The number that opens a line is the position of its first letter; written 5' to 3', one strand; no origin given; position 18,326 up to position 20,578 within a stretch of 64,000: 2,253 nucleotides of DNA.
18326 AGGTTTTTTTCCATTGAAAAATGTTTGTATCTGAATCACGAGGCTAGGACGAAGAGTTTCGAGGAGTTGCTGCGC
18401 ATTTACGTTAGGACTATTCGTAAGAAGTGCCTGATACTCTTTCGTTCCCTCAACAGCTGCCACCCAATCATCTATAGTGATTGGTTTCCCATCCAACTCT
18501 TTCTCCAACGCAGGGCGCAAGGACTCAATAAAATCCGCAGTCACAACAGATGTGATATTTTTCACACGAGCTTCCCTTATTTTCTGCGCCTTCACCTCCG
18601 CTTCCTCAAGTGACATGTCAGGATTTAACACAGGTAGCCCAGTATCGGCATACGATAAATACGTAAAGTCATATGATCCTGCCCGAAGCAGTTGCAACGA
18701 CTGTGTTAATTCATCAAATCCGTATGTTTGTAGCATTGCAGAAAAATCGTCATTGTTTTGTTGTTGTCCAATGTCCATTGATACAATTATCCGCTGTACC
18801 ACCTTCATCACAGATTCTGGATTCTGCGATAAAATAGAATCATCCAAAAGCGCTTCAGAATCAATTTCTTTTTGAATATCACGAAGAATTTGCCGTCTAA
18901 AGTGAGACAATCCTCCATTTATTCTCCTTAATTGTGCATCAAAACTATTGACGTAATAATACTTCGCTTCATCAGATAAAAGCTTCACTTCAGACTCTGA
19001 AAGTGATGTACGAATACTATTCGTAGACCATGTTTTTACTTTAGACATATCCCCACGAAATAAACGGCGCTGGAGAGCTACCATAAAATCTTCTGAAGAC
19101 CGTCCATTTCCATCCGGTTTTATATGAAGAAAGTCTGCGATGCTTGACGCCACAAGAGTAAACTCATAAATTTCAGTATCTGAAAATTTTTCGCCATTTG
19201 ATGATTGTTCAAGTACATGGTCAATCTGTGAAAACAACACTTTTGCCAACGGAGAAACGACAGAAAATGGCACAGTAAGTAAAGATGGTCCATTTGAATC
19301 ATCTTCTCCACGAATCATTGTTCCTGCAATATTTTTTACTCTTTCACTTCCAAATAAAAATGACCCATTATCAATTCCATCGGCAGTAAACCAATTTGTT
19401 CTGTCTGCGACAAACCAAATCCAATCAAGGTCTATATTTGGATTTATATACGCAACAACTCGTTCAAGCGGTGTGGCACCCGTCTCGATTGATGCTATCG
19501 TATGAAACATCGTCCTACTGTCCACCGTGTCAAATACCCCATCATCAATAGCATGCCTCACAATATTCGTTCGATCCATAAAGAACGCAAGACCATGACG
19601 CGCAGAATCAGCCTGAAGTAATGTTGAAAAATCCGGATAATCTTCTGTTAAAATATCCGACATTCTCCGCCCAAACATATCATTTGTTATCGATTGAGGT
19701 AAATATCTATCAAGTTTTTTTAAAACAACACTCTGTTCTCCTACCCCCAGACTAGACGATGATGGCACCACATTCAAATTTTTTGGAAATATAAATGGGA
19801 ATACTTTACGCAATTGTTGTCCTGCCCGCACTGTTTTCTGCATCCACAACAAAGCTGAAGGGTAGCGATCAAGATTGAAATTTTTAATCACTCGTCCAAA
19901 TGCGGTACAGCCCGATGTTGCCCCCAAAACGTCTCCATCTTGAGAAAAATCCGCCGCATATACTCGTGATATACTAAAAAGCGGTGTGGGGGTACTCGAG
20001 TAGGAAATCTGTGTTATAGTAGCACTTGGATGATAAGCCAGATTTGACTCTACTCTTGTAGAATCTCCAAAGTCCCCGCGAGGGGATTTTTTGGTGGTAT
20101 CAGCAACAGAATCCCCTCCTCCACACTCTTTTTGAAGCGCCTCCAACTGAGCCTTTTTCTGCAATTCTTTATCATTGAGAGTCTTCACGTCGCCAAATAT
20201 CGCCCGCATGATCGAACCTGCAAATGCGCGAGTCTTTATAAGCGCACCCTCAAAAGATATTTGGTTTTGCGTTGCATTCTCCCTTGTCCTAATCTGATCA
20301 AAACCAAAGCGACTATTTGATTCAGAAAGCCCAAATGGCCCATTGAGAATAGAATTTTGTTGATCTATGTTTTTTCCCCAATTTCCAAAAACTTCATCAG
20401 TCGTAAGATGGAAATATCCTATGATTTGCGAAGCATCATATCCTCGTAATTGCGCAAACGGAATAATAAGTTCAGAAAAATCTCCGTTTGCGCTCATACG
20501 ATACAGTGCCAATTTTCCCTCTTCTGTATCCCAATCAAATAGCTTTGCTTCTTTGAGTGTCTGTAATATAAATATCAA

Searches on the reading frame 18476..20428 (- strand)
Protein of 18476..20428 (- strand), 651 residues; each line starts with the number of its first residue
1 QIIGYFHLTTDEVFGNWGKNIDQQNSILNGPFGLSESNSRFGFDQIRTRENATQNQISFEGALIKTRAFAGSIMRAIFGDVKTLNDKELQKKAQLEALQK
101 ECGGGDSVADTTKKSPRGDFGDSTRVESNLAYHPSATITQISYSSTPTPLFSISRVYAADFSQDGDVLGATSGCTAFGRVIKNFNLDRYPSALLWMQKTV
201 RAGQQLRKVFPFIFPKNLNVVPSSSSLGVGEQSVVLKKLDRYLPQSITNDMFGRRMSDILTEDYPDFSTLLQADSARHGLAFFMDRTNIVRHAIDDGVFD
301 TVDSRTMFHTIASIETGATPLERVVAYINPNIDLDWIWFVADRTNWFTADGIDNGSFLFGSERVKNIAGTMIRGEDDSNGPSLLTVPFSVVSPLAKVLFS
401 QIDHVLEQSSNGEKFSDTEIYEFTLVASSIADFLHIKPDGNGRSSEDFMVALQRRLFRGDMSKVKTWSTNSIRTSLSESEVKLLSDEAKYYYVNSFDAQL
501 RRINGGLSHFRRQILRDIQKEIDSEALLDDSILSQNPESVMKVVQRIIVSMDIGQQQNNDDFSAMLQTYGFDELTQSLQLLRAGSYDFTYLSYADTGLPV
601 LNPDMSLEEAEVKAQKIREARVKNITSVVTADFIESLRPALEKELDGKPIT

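Call 69: search_protein_families(library=pfam, proteins=[window:18476-20428:-], max_evalue=0.1)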
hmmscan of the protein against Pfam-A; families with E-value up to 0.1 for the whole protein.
window:18476-20428:- (651 aa): 1 family
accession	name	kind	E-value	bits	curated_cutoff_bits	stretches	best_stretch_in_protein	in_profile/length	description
PF21859.2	Replitron_HUH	-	0.085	13.6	28.5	0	522-573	6-56/128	Replitron, HUH endonuclease domain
